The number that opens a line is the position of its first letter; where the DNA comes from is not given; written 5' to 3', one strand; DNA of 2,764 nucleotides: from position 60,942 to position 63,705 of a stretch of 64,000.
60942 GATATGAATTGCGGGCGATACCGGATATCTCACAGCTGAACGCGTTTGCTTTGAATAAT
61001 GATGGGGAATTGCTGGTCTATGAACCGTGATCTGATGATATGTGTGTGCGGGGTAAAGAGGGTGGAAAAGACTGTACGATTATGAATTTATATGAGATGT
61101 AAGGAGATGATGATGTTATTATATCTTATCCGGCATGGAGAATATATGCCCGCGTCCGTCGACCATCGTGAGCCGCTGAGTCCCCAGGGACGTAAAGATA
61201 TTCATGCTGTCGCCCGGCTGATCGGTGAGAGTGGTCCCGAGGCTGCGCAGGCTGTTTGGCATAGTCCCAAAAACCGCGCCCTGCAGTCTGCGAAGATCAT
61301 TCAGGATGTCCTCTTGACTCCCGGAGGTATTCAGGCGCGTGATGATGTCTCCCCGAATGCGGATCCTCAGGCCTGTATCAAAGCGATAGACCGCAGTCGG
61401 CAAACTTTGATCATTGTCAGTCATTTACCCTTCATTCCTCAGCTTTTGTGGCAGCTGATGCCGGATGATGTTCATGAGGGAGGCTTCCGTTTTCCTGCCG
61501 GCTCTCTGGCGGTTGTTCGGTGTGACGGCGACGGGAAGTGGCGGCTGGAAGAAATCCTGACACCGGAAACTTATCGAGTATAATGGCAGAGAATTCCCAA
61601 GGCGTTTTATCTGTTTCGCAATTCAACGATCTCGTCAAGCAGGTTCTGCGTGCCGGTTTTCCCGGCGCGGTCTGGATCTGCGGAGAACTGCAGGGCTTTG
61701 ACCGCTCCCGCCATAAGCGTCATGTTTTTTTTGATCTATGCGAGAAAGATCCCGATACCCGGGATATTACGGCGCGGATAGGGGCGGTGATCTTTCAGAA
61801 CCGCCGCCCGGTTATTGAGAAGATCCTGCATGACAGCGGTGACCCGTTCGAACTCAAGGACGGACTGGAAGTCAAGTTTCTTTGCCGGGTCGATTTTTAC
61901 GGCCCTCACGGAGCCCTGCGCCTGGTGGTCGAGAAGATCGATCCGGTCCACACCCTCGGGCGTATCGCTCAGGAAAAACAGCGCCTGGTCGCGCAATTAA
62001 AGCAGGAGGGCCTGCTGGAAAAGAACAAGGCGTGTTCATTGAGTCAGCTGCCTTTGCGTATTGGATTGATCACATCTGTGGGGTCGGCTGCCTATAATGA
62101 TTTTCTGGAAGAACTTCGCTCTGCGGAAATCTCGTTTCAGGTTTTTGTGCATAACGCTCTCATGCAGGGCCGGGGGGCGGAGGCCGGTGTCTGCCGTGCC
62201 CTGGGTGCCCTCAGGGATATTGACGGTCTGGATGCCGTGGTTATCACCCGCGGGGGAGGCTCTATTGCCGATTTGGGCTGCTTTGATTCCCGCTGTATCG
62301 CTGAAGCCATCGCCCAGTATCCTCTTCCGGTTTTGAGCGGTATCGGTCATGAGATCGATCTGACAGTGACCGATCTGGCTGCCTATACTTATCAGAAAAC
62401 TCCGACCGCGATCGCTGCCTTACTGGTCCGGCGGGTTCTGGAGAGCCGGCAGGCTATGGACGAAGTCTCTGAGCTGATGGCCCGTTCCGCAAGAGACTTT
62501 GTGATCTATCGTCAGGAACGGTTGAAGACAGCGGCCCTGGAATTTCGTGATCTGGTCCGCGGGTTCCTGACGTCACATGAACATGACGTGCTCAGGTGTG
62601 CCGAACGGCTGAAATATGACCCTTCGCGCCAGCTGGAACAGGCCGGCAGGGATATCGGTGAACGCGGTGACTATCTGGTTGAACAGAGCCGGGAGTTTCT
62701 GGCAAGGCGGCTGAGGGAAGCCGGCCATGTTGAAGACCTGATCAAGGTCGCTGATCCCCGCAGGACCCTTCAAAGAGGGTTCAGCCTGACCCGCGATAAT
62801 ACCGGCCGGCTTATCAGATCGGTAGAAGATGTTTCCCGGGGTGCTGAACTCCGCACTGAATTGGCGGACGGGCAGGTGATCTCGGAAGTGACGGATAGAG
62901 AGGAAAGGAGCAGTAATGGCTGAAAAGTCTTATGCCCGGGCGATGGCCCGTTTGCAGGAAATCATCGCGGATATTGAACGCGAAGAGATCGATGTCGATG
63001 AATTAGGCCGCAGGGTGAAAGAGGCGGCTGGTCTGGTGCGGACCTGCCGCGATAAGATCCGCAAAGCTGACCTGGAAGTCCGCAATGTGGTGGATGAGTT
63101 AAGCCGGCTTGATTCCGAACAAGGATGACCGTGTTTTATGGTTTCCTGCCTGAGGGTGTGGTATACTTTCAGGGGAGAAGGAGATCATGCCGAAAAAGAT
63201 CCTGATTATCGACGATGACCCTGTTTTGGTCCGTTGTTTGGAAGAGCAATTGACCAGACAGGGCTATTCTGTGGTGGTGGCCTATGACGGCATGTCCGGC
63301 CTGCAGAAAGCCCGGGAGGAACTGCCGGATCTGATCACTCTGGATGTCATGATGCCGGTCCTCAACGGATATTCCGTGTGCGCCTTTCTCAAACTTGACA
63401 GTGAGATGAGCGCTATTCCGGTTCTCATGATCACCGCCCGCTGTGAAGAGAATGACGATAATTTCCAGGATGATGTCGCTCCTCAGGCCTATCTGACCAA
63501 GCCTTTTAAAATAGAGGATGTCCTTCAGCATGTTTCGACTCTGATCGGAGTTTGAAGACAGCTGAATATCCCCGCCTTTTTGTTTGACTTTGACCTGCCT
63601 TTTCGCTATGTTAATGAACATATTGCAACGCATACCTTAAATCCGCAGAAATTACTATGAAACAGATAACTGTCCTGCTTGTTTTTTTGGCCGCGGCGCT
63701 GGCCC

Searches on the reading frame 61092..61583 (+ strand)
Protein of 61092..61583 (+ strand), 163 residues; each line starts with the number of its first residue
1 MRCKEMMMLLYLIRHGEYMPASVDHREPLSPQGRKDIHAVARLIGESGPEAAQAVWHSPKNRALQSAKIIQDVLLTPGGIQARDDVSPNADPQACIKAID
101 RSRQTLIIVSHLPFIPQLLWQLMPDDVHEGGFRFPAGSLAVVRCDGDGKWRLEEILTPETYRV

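Call 41: find_encoding_contigs(protein=window:61092-61583:+, flank=10000, max_places=10)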
Protein window:61092-61583:+ (163 aa): no gene with exactly this product is on record in the collection.

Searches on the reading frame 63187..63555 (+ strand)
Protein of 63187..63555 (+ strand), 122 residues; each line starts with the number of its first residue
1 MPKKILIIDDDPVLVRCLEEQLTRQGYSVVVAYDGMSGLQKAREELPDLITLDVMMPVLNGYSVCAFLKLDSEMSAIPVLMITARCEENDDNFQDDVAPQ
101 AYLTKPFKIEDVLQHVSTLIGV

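Call 43: find_encoding_contigs(protein=window:63187-63555:+, flank=10000, max_places=10)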
Protein window:63187-63555:+ (122 aa): 2 contigs read that carry it; 2 places shown.
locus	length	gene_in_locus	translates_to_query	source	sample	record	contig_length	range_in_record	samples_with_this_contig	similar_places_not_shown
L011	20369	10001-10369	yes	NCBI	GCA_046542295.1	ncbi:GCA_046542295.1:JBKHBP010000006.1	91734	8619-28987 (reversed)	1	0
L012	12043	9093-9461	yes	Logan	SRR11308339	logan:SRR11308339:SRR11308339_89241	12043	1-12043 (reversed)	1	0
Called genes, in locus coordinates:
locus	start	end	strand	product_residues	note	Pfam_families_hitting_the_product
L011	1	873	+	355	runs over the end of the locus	PF03033:Glyco_transf_28, PF13579:Glyco_trans_4_4 (weak), PF04101:Glyco_tran_28_C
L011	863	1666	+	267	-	PF13485:Peptidase_MA_2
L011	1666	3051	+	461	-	PF01225:Mur_ligase, PF08245:Mur_ligase_M, PF02875:Mur_ligase_C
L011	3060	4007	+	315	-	PF01820:Dala_Dala_lig_N, PF02655:ATP-grasp_3, PF08443:RimK (weak), PF02222:ATP-grasp (weak), PF02786:CPSase_L_D2, PF07478:Dala_Dala_lig_C, PF13535:ATP-grasp_4 (faint)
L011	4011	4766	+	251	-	-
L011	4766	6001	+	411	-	PF02491:SHS2_FTSA, PF11104:PilM_2 (weak), PF06723:MreB_Mbl (weak), PF14450:FtsA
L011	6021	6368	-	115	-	-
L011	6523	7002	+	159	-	PF07661:MORN_2 (faint)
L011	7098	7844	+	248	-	-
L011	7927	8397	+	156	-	PF00300:His_Phos_1 (weak)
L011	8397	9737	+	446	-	PF13742:tRNA_anti_2, PF02601:Exonuc_VII_L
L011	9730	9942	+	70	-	PF02609:Exonuc_VII_S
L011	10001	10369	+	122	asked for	PF00072:Response_reg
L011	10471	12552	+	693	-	PF13424:TPR_12 (weak), PF14559:TPR_19, PF13432:TPR_16, PF14559:TPR_19 (weak), PF24575:TPR_Slam (weak), PF13414:TPR_11 (weak), PF13424:TPR_12 (weak), PF14559:TPR_19 (weak), +15 more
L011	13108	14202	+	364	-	PF01571:GCV_T, PF08669:GCV_T_C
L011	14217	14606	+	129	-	PF01597:GCV_H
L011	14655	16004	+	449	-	PF02347:GDC-P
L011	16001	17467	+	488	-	PF02347:GDC-P, PF00266:Aminotran_5 (faint), PF21478:GcvP2_C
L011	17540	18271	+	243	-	PF21948:LplA-B_cat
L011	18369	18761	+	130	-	PF00036:EF-hand_1 (faint), PF13405:EF-hand_6 (faint)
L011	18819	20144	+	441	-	PF03572:Peptidase_S41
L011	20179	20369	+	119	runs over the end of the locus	PF00213:OSCP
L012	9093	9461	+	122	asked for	PF00072:Response_reg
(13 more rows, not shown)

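Call 82: find_homologous_proteins(query=L011:18819-20144:+, max_evalue=1e-100)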
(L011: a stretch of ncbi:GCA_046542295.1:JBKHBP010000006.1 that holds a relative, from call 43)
Query L011:18819-20144:+ (441 aa): 402 proteins with E <= 1e-100 among 8000 candidates; the best 120 are listed.
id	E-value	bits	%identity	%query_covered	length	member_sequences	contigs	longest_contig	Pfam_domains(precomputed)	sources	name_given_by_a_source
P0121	8.6e-159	547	62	86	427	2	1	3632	PF03572.24,PF00595.30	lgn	-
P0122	2.9e-157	542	58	94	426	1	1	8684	PF03572.24,PF00595.30,PF13180.13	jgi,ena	-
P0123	6.3e-156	538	60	86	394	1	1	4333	PF03572.24,PF00595.30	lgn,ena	-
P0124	2.8e-154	532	55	95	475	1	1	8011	PF03572.24,PF00595.30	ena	-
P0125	1.2e-153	530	58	90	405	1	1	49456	PF03572.24,PF00595.30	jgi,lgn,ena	-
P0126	2.4e-152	526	56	93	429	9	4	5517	PF03572.24,PF00595.30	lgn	-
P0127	4.4e-152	525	58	93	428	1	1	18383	PF03572.24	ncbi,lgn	-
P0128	2.0e-151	523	55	98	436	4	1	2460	PF03572.24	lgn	-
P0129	3.0e-151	522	57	95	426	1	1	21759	PF03572.24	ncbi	-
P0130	5.8e-151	521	60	89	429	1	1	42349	PF03572.24,PF00595.30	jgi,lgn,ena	-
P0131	1.5e-150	520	57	93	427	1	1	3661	PF17820.8,PF03572.24,PF00595.30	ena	-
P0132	1.5e-150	520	56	93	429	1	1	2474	PF17820.8,PF03572.24,PF00595.30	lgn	-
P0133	8.9e-150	517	56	94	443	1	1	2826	PF03572.24,PF00595.30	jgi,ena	-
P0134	1.3e-149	517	56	95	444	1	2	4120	PF03572.24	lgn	-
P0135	1.6e-149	516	56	95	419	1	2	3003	PF03572.24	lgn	-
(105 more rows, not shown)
